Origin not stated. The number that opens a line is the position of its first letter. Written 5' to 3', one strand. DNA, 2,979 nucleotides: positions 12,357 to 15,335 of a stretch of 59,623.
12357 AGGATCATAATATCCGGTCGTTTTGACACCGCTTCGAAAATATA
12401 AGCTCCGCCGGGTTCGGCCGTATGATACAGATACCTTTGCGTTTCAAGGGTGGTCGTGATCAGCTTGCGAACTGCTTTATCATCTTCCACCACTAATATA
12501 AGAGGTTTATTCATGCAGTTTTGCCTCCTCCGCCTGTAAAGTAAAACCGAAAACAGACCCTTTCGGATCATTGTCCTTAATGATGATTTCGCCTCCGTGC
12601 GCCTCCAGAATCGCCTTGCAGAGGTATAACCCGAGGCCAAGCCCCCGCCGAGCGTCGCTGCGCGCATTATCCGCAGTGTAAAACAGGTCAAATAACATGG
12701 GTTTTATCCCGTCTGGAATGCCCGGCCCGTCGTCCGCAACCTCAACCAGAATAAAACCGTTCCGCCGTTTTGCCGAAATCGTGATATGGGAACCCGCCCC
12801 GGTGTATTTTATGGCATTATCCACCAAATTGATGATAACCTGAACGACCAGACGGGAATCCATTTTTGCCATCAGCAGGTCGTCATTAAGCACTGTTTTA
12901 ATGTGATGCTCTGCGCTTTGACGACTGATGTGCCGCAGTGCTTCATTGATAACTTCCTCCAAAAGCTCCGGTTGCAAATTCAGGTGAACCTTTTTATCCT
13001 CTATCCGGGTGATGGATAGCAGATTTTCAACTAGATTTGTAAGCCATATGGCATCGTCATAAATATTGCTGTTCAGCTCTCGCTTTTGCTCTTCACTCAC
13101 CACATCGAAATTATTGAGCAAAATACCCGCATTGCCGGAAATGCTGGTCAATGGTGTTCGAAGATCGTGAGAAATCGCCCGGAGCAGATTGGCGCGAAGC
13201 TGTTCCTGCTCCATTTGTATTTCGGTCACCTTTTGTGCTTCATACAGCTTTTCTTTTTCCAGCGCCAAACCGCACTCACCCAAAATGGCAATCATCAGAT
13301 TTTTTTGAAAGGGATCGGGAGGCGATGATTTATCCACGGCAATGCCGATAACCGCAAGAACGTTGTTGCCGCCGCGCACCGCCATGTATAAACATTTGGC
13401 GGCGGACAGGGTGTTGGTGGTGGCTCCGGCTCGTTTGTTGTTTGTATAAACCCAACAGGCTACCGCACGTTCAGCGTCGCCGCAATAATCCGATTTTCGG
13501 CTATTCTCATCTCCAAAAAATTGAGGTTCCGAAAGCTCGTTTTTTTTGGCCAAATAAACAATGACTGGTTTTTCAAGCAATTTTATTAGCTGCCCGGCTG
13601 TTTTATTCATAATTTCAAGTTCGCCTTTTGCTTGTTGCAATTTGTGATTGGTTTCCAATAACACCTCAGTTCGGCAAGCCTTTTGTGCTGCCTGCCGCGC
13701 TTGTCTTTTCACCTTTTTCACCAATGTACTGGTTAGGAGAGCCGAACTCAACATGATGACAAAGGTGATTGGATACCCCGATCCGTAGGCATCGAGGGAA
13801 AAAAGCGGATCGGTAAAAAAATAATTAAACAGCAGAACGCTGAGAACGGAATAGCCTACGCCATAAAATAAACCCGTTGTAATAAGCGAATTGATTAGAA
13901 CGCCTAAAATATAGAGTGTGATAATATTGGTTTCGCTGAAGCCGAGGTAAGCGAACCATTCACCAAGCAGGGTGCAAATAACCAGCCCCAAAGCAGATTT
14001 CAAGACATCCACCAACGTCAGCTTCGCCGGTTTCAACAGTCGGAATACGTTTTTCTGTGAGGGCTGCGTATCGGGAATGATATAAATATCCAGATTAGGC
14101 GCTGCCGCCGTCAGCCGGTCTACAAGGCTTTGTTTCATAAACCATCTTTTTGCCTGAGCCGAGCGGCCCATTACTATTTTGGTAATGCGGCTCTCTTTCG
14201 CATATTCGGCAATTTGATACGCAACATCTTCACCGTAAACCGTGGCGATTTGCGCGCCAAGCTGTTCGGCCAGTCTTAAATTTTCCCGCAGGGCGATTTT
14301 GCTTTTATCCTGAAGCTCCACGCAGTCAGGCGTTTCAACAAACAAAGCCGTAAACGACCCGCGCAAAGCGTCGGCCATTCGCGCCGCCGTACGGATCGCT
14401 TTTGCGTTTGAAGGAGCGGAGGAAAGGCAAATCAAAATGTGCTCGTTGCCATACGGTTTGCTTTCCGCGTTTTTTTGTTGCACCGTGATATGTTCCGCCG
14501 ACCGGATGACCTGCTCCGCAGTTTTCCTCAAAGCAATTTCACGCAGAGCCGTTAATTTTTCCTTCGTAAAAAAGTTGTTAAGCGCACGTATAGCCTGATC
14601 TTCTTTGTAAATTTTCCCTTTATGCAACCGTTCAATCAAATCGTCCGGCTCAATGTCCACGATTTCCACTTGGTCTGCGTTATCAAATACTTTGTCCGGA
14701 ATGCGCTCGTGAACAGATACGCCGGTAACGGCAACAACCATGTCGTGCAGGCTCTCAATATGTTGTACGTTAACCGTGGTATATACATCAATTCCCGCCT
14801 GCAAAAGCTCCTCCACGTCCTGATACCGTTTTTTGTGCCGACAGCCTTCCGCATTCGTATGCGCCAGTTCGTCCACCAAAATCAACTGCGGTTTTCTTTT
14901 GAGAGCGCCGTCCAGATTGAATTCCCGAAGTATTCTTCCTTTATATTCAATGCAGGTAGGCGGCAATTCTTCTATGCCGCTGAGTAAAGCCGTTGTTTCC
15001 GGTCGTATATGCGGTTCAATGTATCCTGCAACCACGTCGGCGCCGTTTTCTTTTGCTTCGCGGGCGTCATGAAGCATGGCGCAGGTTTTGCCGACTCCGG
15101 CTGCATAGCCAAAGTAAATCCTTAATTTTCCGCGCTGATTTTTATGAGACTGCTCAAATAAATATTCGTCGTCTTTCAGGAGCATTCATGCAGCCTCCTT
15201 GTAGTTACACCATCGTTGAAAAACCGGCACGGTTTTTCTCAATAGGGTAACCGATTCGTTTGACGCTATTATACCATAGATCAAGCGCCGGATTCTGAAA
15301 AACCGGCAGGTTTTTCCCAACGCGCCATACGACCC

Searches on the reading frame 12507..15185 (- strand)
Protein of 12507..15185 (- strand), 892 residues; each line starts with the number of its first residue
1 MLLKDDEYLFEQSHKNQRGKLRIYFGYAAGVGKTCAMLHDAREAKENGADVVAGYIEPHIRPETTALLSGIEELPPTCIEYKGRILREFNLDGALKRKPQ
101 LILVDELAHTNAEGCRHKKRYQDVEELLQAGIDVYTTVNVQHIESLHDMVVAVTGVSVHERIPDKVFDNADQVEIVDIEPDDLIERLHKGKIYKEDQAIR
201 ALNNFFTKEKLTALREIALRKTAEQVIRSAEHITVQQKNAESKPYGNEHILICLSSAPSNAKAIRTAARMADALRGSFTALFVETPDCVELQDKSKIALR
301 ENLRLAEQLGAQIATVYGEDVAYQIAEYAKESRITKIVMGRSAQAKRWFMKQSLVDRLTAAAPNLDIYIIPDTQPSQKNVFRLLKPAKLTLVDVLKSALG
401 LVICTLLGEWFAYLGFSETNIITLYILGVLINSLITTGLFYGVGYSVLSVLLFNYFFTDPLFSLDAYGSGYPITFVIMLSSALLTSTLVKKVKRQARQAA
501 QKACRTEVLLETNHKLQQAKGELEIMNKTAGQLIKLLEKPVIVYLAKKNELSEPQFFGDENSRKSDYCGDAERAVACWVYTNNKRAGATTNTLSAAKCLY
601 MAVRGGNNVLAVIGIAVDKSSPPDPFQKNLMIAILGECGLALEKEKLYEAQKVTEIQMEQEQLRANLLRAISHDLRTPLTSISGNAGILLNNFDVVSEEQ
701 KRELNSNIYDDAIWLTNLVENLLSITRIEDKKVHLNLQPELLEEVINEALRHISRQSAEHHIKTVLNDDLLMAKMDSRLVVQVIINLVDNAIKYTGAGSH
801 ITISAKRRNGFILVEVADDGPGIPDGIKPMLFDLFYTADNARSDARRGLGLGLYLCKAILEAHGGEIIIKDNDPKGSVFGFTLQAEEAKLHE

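Call 22: search_protein_families(library=pfam, proteins=[window:12507-15185:-], max_evalue=0.001)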
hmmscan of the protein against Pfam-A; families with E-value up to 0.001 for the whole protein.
window:12507-15185:- (892 aa): 5 families
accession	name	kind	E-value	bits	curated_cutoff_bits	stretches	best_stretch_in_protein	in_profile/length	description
PF02702.23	KdpD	-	2.1e-94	315.3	26.1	1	17-226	1-210/210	Osmosensitive K+ channel His kinase sensor domain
PF13493.11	DUF4118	-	1.2e-30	105.9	28.4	1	395-501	2-106/107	Domain of unknown function (DUF4118)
PF02518.31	HATPase_c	-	1.6e-26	93.3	26.4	1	776-886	2-110/111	Histidine kinase-, DNA gyrase B-, and HSP90-like ATPase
PF00512.31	HisKA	-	2.2e-12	47.3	26.9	1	664-730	2-65/66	His Kinase A (phospho-acceptor) domain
PF00582.32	Usp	-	0.00084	20.3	24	0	248-343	3-113/141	Universal stress protein family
